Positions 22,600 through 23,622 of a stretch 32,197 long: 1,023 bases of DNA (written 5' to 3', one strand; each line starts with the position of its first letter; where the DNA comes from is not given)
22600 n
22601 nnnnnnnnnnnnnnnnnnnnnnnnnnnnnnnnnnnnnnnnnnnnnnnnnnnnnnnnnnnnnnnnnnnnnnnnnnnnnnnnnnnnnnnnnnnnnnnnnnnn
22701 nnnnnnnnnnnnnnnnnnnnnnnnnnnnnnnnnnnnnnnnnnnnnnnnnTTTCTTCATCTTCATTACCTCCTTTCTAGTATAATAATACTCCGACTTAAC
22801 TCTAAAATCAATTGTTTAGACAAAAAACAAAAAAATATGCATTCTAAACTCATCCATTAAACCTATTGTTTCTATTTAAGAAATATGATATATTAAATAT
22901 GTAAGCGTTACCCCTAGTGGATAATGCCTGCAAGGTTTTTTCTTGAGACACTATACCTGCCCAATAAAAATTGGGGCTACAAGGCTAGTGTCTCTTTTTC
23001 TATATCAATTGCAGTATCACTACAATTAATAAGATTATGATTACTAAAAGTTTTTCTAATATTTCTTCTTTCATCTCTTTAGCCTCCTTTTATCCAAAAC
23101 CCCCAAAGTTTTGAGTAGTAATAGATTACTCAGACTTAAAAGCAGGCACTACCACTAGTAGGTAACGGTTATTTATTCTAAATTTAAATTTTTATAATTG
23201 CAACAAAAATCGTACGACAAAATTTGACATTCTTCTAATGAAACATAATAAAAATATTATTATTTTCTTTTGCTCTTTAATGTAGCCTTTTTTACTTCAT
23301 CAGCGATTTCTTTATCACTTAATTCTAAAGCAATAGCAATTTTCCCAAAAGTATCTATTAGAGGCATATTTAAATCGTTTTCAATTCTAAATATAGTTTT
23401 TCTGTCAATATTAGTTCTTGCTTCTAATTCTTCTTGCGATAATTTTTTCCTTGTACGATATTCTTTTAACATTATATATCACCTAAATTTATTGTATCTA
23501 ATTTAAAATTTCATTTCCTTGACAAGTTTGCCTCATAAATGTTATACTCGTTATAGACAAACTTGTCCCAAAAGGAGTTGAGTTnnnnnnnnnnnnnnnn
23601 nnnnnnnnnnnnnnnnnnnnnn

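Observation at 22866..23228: Candidate type I toxin-antitoxin-like module: 24-aa hydrophobic ORF, convergent ~100-nt RNA, and 27-nt inverted repeats linking the mRNA 5' and 3' ends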

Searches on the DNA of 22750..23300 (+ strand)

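Call 5: search_rna_families(source=window, start=22750, end=23300, threshold=evalue, max_evalue=10, show_alignments=3)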
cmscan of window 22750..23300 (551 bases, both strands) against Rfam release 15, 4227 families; matches with E-value up to 10: 3.
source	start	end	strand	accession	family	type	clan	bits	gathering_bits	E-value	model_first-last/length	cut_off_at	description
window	22936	23031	-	RF00155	SNORA66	Gene; snRNA; snoRNA; HACA-box;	CL00038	19.4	45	0.66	1-133/133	no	Small nucleolar RNA SNORA66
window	22942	23051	-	RF02705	B_rapa_snoR775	Gene; snRNA; snoRNA; HACA-box;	-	17.3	64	9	1-127/127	no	Brassica rapa small nucleolar RNA 775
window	22750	22762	-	RF01128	sR43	Gene; snRNA; snoRNA; CD-box;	-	9.5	45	9.8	1-13/56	3'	Small nucleolar RNA sR42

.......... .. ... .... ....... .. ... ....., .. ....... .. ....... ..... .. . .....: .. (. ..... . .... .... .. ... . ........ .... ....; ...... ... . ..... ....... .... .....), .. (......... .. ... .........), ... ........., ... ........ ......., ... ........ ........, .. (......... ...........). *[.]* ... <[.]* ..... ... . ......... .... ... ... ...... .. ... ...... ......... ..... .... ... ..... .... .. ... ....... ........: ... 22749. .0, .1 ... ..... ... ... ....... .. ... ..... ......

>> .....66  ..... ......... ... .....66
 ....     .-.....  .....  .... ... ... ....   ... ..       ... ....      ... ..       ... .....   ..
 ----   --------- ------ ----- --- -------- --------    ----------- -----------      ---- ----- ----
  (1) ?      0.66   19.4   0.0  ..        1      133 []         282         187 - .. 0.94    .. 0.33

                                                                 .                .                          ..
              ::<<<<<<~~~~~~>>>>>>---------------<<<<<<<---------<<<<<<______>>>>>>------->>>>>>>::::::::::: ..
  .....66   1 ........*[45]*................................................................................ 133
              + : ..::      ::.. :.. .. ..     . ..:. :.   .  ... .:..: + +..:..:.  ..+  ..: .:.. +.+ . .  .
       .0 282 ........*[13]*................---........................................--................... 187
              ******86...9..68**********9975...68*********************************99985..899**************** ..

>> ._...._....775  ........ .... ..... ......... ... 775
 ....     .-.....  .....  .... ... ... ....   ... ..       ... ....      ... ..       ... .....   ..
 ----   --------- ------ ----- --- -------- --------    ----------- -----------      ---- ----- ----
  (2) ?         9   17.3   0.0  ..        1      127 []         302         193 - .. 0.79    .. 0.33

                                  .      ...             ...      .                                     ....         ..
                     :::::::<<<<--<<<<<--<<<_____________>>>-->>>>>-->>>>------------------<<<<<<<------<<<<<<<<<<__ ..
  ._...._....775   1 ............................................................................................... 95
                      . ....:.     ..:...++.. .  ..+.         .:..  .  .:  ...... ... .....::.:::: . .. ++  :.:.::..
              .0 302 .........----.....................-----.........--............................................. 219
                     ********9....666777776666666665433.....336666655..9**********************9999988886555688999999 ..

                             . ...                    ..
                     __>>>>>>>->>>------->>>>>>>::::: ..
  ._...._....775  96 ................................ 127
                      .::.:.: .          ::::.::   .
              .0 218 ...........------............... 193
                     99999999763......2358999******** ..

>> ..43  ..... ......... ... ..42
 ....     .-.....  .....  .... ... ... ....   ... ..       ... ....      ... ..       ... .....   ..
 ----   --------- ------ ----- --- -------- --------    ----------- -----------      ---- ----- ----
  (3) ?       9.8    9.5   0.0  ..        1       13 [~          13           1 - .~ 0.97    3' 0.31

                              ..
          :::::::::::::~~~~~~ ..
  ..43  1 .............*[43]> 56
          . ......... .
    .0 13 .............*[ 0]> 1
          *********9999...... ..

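Call 13: search_dna_similar(query=window:22850-23240:+, collection=phages, mode=distant, max_evalue=0.01)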
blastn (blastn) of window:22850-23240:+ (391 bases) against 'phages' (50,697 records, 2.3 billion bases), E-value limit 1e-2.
No match.

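Call 14: search_dna_similar(query=window:22850-23240:+, collection=plasmids, mode=distant, max_evalue=0.01)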
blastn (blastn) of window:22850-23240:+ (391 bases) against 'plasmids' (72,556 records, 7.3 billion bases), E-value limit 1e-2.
No match.

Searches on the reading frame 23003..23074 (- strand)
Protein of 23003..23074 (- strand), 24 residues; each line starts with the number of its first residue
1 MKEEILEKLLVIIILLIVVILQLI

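Call 36: search_protein_families(library=ncbifam, proteins=[window:23003-23074:-], max_evalue=10)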
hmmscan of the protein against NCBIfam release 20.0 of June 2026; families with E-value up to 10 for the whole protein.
seq(24 aa): 1 family
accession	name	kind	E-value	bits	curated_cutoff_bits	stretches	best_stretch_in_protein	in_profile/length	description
NF038277.1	accessory_MacP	equivalog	4.2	7.9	45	1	5-22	76-93/98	cell wall synthase accessory phosphoprotein MacP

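Call 37: search_protein_families(library=pfam, proteins=[window:23003-23074:-], max_evalue=10)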
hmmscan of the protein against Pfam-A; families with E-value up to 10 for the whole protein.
seq(24 aa): 0 families

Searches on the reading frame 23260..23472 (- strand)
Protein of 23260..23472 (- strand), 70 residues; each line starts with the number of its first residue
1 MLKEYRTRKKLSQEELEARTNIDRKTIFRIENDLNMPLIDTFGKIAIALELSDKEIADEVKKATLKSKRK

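Call 12: find_encoding_contigs(protein=window:23260-23472:-, flank=3000, max_places=10)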
Protein window:23260-23472:- (70 aa): 21 contigs read that carry it; 10 places shown.
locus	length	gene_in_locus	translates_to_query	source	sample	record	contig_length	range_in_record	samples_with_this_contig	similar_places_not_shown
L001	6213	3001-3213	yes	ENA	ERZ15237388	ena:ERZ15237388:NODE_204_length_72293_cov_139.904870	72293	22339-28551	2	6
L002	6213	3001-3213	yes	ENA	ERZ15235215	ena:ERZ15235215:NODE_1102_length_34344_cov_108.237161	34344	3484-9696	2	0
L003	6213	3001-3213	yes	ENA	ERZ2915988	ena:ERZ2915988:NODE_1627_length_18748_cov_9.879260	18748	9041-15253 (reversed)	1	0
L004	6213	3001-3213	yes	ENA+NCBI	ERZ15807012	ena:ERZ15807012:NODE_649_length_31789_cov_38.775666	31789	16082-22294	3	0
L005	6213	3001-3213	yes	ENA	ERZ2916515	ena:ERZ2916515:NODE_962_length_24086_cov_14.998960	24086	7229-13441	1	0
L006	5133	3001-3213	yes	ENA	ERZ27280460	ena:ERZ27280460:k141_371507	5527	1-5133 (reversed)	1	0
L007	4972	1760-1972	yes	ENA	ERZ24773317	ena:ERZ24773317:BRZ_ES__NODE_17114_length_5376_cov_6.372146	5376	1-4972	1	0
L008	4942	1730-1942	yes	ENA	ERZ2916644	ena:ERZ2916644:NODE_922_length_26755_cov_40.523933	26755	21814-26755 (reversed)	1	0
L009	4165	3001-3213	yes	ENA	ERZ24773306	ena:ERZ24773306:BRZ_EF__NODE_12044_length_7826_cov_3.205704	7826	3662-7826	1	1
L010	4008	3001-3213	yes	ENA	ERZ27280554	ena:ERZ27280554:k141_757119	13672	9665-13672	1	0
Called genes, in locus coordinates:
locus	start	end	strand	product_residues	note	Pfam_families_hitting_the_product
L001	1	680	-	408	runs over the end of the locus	PF00037:Fer4 (faint), PF12797:Fer4_2 (faint), PF12837:Fer4_6 (faint), PF02906:Fe_hyd_lg_C, PF02256:Fe_hyd_SSU (weak)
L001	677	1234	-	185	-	-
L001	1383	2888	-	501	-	PF00041:fn3 (weak)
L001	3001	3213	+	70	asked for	PF01381:HTH_3, PF12844:HTH_19, PF13413:HTH_25 (faint)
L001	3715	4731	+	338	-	-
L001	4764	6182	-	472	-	PF13246:Cation_ATPase, PF00702:Hydrolase, PF08282:Hydrolase_3 (weak), PF00689:Cation_ATPase_C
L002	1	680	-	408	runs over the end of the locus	PF00037:Fer4 (faint), PF12797:Fer4_2 (faint), PF12837:Fer4_6 (faint), PF02906:Fe_hyd_lg_C, PF02256:Fe_hyd_SSU (weak)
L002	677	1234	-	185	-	-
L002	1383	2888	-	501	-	PF00041:fn3 (weak)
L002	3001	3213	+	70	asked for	PF01381:HTH_3, PF12844:HTH_19, PF13413:HTH_25 (faint)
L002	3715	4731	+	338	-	-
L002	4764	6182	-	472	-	PF13246:Cation_ATPase, PF00702:Hydrolase, PF08282:Hydrolase_3 (weak), PF00689:Cation_ATPase_C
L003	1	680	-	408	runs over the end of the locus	PF00037:Fer4 (faint), PF12797:Fer4_2 (faint), PF12837:Fer4_6 (faint), PF02906:Fe_hyd_lg_C, PF02256:Fe_hyd_SSU (weak)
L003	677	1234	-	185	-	-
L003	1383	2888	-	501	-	PF00041:fn3 (weak)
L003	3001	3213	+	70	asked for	PF01381:HTH_3, PF12844:HTH_19, PF13413:HTH_25 (faint)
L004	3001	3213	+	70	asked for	PF01381:HTH_3, PF12844:HTH_19, PF13413:HTH_25 (faint)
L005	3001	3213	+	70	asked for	PF01381:HTH_3, PF12844:HTH_19, PF13413:HTH_25 (faint)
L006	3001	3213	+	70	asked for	PF01381:HTH_3, PF12844:HTH_19, PF13413:HTH_25 (faint)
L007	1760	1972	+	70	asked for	PF01381:HTH_3, PF12844:HTH_19, PF13413:HTH_25 (faint)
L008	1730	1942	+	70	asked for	PF01381:HTH_3, PF12844:HTH_19, PF13413:HTH_25 (faint)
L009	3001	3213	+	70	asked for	PF01381:HTH_3, PF12844:HTH_19, PF13413:HTH_25 (faint)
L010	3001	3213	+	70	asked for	PF01381:HTH_3, PF12844:HTH_19, PF13413:HTH_25 (faint)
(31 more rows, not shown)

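Call 20: find_homologous_proteins(query=window:23260-23472:-, max_evalue=0.001)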
Query window:23260-23472:- (70 aa): 348 proteins with E <= 0.001 among 348 candidates; the best 120 are listed.
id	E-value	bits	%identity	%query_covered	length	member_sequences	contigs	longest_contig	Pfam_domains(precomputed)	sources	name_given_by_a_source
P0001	4.1e-35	135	100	100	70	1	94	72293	PF12844.14,PF13413.13,PF01381.29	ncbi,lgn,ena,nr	ncbi:MAG TPA: helix-turn-helix transcriptional regulator [Candidatus Onthocola stercoravium]|nr:heli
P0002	1.4e-32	127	96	100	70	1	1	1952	PF12844.14,PF01381.29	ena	-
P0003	4.7e-32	126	89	100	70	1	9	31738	PF12844.14,PF01381.29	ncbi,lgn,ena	-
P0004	1.4e-31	124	89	100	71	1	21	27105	PF12844.14,PF13413.13,PF01381.29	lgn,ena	-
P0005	3.3e-31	123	87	100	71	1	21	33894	PF12844.14,PF13413.13,PF01381.29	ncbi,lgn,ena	-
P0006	3.3e-30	120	89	100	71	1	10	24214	PF12844.14,PF13413.13,PF01381.29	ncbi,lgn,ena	-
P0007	3.8e-30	120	89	100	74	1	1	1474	PF12844.14,PF13413.13,PF01381.29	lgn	-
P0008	7.5e-30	119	87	100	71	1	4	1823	PF12844.14,PF13413.13,PF01381.29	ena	-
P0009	1.1e-29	118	88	86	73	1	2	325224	PF12844.14,PF13413.13,PF01381.29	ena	-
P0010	1.2e-29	118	88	86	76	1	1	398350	PF12844.14,PF13413.13,PF01381.29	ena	-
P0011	1.6e-29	118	87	100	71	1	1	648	PF12844.14,PF13413.13,PF01381.29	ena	-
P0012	1.6e-29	118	86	100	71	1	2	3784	PF12844.14,PF13413.13,PF01381.29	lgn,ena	-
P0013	4.1e-29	116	83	100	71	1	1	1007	PF12844.14,PF01381.29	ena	-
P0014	8.1e-29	115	84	100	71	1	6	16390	PF12844.14,PF13413.13,PF01381.29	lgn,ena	-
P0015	1.1e-28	115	84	100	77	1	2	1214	PF12844.14,PF01381.29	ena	-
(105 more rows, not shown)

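Call 22: find_encoding_contigs(protein=P0009, flank=4000, max_places=3)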
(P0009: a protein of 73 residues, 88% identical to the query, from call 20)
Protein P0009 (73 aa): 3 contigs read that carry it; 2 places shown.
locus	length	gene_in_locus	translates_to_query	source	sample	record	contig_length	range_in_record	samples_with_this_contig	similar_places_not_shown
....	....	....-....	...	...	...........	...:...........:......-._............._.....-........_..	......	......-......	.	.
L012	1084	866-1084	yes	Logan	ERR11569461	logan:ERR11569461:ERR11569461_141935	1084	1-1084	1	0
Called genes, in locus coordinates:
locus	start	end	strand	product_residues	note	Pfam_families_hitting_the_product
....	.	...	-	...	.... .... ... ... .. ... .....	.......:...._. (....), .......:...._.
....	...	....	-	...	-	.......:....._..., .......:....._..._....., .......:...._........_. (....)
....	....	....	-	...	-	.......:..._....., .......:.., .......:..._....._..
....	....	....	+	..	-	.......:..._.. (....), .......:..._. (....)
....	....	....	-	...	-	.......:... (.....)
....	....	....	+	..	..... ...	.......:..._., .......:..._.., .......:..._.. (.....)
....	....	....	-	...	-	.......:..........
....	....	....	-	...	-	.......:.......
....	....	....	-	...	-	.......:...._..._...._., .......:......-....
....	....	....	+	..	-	-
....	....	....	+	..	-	-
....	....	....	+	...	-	-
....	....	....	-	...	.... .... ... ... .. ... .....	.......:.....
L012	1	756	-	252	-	?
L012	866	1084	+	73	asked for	PF01381:HTH_3, PF12844:HTH_19, PF13413:HTH_25 (faint)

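Call 23: find_encoding_contigs(protein=P0005, flank=4000, max_places=3)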
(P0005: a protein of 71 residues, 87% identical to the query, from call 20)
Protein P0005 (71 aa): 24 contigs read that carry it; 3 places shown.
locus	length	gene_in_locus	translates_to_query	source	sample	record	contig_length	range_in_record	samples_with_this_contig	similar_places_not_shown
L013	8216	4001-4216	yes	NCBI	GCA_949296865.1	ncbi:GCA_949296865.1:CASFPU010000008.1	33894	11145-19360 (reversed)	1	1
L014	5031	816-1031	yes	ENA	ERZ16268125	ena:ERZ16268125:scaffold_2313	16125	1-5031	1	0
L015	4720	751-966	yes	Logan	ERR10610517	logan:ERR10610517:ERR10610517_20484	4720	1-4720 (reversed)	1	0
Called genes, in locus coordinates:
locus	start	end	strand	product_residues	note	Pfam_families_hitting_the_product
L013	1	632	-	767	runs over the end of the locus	-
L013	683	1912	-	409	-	PF12838:Fer4_7 (faint), PF13484:Fer4_16 (faint), PF12800:Fer4_4 (faint), PF00037:Fer4 (weak), PF02906:Fe_hyd_lg_C, PF02256:Fe_hyd_SSU (weak)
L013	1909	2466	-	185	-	-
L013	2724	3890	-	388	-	-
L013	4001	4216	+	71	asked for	PF01381:HTH_3, PF12844:HTH_19 (weak), PF13413:HTH_25 (weak)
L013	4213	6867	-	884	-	PF00690:Cation_ATPase_N, PF00122:E1-E2_ATPase, PF13246:Cation_ATPase, PF00702:Hydrolase, PF08282:Hydrolase_3 (weak), PF00689:Cation_ATPase_C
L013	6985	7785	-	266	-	PF01171:ATP_bind_3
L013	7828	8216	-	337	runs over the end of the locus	PF01381:HTH_3 (weak), PF12844:HTH_19 (faint)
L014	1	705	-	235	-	?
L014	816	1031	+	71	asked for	PF01381:HTH_3, PF12844:HTH_19 (weak), PF13413:HTH_25 (weak)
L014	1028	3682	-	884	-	PF00690:Cation_ATPase_N, PF00122:E1-E2_ATPase, PF13246:Cation_ATPase, PF00702:Hydrolase, PF08282:Hydrolase_3 (weak), PF00689:Cation_ATPase_C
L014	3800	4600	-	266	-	PF01171:ATP_bind_3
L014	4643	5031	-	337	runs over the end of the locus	PF01381:HTH_3 (weak), PF12844:HTH_19 (faint)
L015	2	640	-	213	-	?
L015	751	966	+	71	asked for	PF01381:HTH_3, PF12844:HTH_19 (weak), PF13413:HTH_25 (weak)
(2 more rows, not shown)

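Call 24: find_encoding_contigs(protein=P0003, flank=4000, max_places=3)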
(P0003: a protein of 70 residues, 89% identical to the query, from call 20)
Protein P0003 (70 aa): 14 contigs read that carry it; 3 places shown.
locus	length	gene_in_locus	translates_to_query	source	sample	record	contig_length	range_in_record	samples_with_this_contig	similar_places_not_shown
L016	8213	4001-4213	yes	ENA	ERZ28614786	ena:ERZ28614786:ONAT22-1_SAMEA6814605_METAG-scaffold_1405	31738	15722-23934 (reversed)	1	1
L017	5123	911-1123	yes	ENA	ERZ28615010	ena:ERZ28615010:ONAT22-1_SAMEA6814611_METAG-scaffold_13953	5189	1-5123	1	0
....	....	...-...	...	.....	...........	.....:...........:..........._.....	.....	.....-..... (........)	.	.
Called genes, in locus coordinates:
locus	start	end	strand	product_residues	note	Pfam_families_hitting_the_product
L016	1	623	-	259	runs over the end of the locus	PF03496:ADPrib_exo_Tox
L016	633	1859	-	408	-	PF12837:Fer4_6 (faint), PF00037:Fer4 (weak), PF02906:Fe_hyd_lg_C, PF02256:Fe_hyd_SSU (weak)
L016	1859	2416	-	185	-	-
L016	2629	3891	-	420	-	-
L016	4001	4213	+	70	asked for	PF01381:HTH_3, PF12844:HTH_19 (weak)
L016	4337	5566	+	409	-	-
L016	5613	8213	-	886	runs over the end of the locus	PF00690:Cation_ATPase_N, PF00122:E1-E2_ATPase, PF13246:Cation_ATPase, PF00702:Hydrolase, PF08282:Hydrolase_3 (weak), PF00689:Cation_ATPase_C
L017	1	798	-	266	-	?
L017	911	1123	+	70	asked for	PF01381:HTH_3, PF12844:HTH_19 (weak)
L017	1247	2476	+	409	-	-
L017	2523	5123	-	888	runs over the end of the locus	?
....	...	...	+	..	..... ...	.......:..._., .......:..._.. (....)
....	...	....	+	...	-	-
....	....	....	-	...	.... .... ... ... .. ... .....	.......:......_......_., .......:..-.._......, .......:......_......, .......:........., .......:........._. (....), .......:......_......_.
